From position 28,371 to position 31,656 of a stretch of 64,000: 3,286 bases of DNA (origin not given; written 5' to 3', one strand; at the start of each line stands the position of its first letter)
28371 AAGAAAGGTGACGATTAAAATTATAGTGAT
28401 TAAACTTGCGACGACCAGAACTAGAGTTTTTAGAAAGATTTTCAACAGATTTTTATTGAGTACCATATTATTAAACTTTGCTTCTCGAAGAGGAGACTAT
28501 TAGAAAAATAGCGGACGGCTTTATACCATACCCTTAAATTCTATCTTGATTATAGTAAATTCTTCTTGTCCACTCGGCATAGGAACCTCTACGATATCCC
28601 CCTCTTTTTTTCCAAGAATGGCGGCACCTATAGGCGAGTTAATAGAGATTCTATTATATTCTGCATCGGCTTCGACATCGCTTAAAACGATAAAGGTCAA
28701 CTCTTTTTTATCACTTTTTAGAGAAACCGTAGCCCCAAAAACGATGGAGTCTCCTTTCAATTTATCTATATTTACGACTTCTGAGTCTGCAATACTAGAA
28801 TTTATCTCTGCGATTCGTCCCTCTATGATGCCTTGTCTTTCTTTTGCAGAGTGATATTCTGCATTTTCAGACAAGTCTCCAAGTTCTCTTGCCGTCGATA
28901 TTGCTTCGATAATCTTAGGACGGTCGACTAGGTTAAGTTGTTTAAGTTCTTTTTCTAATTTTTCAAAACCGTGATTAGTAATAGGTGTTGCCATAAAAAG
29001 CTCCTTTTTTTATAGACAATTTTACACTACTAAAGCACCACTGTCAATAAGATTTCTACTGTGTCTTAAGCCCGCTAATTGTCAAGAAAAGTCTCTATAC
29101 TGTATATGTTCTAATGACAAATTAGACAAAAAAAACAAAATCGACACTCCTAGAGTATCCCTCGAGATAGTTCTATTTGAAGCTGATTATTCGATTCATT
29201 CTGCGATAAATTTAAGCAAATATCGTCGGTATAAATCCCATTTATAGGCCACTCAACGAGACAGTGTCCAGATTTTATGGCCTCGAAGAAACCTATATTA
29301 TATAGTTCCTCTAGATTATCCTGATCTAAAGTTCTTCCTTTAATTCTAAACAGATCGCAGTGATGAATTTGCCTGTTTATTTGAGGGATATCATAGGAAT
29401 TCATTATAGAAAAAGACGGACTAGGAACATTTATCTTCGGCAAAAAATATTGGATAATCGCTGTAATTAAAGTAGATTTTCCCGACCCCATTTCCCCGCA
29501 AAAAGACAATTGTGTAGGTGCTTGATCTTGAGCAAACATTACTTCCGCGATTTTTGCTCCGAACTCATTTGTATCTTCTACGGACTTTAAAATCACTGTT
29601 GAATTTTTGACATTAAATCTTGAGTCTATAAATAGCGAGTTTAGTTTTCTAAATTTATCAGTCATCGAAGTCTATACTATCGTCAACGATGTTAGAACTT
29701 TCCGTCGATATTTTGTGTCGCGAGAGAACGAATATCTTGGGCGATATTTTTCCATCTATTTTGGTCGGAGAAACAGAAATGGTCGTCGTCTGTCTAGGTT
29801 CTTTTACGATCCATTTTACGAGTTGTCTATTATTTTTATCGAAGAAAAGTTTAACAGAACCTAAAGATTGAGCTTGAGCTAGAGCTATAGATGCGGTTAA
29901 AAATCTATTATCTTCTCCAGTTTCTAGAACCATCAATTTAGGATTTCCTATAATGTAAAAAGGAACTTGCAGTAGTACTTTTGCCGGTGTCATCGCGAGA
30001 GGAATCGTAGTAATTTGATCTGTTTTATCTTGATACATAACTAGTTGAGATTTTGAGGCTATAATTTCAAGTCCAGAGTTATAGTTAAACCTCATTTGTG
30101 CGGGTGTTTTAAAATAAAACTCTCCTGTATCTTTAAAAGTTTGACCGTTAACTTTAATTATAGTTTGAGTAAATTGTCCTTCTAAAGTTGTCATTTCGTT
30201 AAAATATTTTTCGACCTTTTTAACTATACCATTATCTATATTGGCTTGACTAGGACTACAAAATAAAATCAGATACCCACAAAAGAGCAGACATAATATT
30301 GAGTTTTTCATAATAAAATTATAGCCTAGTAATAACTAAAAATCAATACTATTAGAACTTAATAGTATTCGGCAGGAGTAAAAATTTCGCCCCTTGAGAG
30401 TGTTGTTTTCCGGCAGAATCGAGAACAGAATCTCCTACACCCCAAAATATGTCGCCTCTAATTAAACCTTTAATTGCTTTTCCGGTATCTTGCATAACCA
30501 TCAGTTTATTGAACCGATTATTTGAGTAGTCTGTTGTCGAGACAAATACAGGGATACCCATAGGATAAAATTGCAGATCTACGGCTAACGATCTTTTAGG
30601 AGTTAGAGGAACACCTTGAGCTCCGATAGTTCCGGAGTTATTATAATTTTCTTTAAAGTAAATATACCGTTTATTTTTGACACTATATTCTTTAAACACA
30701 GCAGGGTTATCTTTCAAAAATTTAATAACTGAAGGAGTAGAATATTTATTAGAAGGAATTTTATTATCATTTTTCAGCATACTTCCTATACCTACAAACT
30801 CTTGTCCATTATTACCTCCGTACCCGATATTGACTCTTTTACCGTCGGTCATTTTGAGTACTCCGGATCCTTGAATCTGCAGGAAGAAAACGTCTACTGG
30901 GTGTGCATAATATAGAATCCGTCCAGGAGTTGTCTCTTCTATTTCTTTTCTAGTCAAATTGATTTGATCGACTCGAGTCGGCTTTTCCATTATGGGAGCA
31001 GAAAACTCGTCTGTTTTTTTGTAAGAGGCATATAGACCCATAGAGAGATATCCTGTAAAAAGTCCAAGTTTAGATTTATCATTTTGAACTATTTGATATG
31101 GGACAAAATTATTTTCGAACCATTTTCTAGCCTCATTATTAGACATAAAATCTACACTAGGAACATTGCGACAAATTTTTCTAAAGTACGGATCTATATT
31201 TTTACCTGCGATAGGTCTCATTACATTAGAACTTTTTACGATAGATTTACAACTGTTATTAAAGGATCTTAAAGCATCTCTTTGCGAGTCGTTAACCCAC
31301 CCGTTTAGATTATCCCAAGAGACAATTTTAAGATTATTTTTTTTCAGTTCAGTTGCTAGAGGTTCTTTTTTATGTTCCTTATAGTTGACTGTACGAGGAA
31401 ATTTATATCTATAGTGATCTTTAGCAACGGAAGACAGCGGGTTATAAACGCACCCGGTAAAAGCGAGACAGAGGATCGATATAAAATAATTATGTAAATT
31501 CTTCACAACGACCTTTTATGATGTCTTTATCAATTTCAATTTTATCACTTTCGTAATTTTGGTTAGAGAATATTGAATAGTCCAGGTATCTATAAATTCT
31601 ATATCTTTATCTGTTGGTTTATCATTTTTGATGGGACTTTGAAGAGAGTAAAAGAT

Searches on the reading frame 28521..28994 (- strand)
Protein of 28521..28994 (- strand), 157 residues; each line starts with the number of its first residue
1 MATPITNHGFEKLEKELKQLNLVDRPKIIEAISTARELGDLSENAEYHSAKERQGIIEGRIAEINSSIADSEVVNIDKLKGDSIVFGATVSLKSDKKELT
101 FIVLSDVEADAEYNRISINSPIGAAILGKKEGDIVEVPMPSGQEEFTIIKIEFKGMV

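Call 16: search_protein_families(library=ncbifam, proteins=[window:28521-28994:-], max_evalue=0.00001)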
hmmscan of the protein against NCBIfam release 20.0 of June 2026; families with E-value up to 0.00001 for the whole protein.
window:28521-28994:- (157 aa): 13 families
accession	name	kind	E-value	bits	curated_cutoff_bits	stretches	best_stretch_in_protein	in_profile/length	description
NF001261.0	PRK00226.1-2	equivalog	9.1e-58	194.6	167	1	3-154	4-157/157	transcription elongation factor GreA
NF001264.0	PRK00226.1-5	equivalog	3.4e-51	173.2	180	1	2-153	3-157/158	transcription elongation factor GreA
TIGR01462.1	greA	subfamily_domain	3.1e-50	170.2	139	1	4-152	1-151/151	transcription elongation factor GreA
NF001263.0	PRK00226.1-4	equivalog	7.5e-46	155.9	145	1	3-152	7-158/160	transcription elongation factor GreA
NF001260.0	PRK00226.1-1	equivalog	1.4e-36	125.5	234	1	4-152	7-157/160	transcription elongation factor GreA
NF002506.1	PRK01885.1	equivalog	8.3e-33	113.3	188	1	5-154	5-155/156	transcription elongation factor GreB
NF011309.0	PRK14720.1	equivalog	4.1e-29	101.3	714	1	6-153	753-902/906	transcription elongation factor GreA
TIGR01461.1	greB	equivalog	5.9e-29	100.8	171.05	1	5-153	5-154/156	transcription elongation factor GreB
NF001262.0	PRK00226.1-3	equivalog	5e-26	91.4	161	1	5-147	9-155/165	transcription elongation factor GreA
NF004969.0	PRK06330.1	equivalog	2e-15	56.5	697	1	6-136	570-701/718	transcript cleavage factor/unknown domain fusion protein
NF004548.0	PRK05892.1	equivalog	5.7e-12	45.8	126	1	7-152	10-155/158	nucleoside diphosphate kinase regulator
NF004396.0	PRK05753.1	equivalog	1.2e-09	38.1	109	1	61-152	32-126/137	nucleoside diphosphate kinase regulator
NF004973.0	PRK06342.1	equivalog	2.6e-08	33.8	159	1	30-151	48-159/160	transcription elongation factor GreA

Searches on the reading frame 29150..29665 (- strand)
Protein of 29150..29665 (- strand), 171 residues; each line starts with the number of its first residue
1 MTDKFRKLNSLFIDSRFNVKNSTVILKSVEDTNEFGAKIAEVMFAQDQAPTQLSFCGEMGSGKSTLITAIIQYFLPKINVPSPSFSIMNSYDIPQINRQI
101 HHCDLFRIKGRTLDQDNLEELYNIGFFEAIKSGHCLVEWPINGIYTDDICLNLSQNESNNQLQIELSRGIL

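Call 16: search_protein_families(library=ncbifam, proteins=[window:29150-29665:-], max_evalue=0.00001)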
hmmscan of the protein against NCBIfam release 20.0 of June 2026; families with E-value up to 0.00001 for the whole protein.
window:29150-29665:- (171 aa): 2 families
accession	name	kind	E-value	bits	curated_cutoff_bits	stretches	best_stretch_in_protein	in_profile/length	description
TIGR00150.1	T6A_YjeE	equivalog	1.6e-14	53.9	60.1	1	32-157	8-124/135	tRNA (adenosine(37)-N6)-threonylcarbamoyltransferase complex ATPase subunit type 1 TsaE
NF007931.0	PRK10646.1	equivalog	7e-10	39.1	246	1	21-154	3-127/153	tRNA (adenosine(37)-N6)-threonylcarbamoyltransferase complex ATPase subunit type 1 TsaE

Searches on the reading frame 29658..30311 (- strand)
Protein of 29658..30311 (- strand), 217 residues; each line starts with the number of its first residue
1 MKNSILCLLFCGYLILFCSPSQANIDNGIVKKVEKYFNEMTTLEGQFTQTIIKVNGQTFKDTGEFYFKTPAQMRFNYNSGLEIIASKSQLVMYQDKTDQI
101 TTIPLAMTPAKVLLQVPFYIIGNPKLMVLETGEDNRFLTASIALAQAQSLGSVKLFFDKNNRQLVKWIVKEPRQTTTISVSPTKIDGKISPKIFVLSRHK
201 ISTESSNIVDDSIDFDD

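Call 16: search_protein_families(library=ncbifam, proteins=[window:29658-30311:-], max_evalue=0.00001)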
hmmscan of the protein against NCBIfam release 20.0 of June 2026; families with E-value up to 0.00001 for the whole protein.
window:29658-30311:- (217 aa): 3 families
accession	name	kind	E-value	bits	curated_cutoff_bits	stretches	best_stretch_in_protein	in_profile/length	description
TIGR00547.2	lolA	equivalog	4.2e-11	42.7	112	1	15-194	8-189/202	outer membrane lipoprotein periplasmic chaperone LolA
NF053544.1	LolA2_flexi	equivalog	1.6e-07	30.9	125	1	1-99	1-104/208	flexirubin biosynthesis/transport protein LolA2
NF000663.1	PRK00031.2-1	exception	1e-06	28.4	120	1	37-107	17-88/168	LolA-like outer membrane lipoprotein chaperone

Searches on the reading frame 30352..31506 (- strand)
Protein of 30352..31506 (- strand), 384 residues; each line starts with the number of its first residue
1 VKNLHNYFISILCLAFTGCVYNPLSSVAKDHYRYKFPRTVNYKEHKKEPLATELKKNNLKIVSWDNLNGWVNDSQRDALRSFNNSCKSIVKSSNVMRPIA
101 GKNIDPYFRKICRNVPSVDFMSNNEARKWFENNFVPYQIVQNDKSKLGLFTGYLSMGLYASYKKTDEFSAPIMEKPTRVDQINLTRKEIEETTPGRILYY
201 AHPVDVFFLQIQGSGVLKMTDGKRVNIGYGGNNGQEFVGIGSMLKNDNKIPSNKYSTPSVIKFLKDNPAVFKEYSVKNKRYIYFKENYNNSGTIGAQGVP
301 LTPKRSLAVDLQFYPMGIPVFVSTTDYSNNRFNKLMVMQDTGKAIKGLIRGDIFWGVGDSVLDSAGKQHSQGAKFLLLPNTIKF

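Call 16: search_protein_families(library=ncbifam, proteins=[window:30352-31506:-], max_evalue=0.00001)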
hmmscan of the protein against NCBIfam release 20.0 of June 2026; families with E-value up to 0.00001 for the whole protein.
window:30352-31506:- (384 aa): 1 family
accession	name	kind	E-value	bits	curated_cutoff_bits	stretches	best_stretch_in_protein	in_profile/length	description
NF008366.0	PRK11162.1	equivalog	1.5e-31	109.7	242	1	78-372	55-349/366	murein transglycosylase A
